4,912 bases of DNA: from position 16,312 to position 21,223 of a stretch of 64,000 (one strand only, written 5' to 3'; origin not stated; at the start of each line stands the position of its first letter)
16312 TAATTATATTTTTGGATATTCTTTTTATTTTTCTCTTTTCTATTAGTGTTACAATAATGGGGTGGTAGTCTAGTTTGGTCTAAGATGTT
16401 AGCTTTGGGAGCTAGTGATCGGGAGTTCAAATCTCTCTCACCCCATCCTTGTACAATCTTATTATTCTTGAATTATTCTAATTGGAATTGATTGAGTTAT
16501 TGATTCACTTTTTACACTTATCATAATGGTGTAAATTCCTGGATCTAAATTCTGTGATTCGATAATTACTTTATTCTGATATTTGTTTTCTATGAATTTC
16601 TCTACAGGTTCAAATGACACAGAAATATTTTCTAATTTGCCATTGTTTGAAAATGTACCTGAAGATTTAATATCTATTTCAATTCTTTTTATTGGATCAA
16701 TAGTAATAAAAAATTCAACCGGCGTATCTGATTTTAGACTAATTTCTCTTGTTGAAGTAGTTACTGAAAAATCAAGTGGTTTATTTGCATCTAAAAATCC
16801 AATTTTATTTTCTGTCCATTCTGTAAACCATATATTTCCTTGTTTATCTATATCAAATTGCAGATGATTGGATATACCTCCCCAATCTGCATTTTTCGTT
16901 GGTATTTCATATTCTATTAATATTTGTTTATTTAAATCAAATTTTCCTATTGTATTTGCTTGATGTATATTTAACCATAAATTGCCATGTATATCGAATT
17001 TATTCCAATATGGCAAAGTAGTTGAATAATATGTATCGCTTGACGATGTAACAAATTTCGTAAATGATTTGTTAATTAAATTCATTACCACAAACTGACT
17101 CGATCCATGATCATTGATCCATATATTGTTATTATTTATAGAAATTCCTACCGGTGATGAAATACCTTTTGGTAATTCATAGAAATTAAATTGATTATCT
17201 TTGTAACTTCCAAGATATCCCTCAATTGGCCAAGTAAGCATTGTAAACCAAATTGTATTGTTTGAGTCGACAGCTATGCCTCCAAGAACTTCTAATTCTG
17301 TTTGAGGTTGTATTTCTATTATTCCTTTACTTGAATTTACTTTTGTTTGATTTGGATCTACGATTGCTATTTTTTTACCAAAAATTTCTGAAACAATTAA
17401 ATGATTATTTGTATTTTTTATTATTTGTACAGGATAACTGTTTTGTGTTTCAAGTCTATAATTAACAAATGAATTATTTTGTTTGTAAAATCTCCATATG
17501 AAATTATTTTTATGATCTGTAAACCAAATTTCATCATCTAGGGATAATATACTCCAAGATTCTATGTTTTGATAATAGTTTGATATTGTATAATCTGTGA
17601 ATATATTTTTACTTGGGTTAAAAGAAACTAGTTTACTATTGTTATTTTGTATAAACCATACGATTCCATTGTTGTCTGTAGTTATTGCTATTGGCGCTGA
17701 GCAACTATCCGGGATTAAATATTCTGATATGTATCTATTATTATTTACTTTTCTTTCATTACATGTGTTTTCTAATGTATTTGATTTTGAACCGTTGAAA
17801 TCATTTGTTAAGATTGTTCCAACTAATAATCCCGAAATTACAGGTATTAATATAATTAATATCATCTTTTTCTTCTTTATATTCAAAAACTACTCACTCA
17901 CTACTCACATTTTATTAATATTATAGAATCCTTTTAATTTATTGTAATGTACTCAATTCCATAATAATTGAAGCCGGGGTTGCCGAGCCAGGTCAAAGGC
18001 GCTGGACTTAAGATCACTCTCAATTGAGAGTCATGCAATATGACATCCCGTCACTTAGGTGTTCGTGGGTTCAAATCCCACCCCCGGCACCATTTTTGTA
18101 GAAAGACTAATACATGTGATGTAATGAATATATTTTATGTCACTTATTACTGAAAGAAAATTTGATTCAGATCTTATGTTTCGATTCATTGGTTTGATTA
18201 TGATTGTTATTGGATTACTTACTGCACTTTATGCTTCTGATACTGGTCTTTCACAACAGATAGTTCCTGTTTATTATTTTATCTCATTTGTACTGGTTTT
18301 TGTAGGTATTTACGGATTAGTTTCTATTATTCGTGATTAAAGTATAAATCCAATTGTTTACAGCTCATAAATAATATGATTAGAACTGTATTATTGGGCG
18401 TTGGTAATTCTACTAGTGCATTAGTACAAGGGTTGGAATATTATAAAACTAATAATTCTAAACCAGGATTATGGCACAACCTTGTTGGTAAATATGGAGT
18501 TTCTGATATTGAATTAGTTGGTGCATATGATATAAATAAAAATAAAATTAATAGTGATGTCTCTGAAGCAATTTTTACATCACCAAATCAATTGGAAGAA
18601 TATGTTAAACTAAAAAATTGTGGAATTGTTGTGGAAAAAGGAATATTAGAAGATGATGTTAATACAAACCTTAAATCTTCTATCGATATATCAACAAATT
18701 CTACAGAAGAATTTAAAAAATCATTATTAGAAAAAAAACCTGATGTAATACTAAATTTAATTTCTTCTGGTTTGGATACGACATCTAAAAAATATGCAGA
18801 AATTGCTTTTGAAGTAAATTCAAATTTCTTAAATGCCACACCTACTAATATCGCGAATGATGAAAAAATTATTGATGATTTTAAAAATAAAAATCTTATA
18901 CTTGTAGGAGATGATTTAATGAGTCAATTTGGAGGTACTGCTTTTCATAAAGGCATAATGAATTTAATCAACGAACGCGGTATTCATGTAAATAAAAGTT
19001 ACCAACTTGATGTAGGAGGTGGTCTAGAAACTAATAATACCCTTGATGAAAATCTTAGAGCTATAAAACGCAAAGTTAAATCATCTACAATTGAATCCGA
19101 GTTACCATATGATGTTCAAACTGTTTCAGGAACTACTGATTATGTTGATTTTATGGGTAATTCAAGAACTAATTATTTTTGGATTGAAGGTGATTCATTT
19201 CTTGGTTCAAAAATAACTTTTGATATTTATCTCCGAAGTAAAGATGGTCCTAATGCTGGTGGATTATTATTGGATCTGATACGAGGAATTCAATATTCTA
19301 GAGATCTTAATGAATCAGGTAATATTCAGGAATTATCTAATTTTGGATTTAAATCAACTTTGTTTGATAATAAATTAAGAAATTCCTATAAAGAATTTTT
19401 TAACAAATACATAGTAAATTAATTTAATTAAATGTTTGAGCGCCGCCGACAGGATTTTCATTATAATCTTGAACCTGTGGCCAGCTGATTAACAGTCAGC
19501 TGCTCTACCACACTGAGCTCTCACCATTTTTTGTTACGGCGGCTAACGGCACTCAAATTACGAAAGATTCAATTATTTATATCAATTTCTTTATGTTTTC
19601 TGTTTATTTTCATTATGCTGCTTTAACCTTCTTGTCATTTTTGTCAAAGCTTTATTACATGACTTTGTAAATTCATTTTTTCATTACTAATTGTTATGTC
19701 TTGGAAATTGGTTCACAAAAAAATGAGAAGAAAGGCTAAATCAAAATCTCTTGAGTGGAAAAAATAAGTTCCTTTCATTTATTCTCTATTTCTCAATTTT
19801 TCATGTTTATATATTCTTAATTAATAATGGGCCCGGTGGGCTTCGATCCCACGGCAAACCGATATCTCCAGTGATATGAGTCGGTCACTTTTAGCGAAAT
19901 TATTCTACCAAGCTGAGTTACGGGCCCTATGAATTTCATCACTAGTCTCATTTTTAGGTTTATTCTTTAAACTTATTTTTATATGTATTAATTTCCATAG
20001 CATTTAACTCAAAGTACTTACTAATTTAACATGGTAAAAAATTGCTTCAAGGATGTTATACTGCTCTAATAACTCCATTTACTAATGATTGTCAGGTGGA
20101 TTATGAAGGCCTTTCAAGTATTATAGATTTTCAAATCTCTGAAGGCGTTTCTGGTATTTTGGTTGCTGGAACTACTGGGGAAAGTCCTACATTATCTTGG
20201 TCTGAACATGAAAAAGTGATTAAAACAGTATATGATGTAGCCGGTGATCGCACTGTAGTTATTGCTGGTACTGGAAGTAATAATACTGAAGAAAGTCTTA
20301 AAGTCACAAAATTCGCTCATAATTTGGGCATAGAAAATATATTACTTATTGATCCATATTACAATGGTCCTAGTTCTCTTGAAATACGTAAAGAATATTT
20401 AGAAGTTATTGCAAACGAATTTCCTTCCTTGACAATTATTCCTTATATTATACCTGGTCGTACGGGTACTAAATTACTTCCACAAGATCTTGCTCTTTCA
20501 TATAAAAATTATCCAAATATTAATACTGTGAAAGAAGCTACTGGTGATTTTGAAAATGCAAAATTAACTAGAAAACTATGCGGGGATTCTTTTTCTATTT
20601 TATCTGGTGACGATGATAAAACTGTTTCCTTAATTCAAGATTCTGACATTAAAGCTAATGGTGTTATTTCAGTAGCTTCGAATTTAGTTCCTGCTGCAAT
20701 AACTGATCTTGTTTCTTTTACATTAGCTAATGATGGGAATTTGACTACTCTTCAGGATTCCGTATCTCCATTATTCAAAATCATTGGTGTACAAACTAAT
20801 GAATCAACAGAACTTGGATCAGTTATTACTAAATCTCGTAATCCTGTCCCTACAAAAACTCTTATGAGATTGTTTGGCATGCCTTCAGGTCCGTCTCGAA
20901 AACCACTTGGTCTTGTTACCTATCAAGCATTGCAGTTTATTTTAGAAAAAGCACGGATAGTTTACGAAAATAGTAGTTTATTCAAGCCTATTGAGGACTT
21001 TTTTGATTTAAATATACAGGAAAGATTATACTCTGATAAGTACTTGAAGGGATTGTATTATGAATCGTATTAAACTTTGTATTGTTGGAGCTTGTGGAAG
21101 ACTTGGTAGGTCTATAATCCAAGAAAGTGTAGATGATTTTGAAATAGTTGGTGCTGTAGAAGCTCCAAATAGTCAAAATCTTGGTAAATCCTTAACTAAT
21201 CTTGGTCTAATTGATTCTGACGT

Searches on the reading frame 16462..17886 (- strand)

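Call 64: search_protein_families(library=pfam, proteins=[window:16462-17886:-], max_evalue=0.001)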
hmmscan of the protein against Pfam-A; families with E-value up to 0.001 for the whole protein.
window:16462-17886:- (474 aa): 2 families
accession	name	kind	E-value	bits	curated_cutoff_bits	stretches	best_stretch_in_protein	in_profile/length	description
PF24684.1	Vgb_lyase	-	3.1e-26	92.3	50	2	50-258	84-281/290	Virginiamycin B lyase family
PF08450.18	SGL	-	4.6e-06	26.8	26.3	0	119-217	13-104/246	SMP-30/Gluconolactonase/LRE-like region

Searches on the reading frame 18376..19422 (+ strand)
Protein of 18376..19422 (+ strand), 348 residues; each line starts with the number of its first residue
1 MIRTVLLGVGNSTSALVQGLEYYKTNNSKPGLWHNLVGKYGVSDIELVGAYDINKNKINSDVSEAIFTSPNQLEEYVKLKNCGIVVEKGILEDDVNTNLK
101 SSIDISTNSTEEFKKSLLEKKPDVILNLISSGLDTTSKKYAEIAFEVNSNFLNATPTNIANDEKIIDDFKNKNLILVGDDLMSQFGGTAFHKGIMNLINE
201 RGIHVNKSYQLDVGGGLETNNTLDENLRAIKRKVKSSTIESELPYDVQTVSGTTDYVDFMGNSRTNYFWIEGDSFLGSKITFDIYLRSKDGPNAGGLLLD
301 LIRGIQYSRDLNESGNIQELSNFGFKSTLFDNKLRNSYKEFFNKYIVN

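Call 64: search_protein_families(library=pfam, proteins=[window:18376-19422:+], max_evalue=0.001)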
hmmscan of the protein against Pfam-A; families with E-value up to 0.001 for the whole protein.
window:18376-19422:+ (348 aa): 1 family
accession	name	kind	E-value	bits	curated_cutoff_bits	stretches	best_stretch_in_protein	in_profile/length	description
PF01658.22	Inos-1-P_synth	-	3.4e-20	72.7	27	1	186-290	1-106/107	Myo-inositol-1-phosphate synthase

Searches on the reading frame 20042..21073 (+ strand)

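Call 64: search_protein_families(library=pfam, proteins=[window:20042-21073:+], max_evalue=0.001)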
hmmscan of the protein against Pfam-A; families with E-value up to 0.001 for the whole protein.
window:20042-21073:+ (343 aa): 1 family
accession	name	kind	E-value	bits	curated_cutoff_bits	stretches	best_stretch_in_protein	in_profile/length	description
PF00701.28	DHDPS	-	7.7e-64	215.6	22.1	1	2-296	2-278/289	Dihydrodipicolinate synthetase family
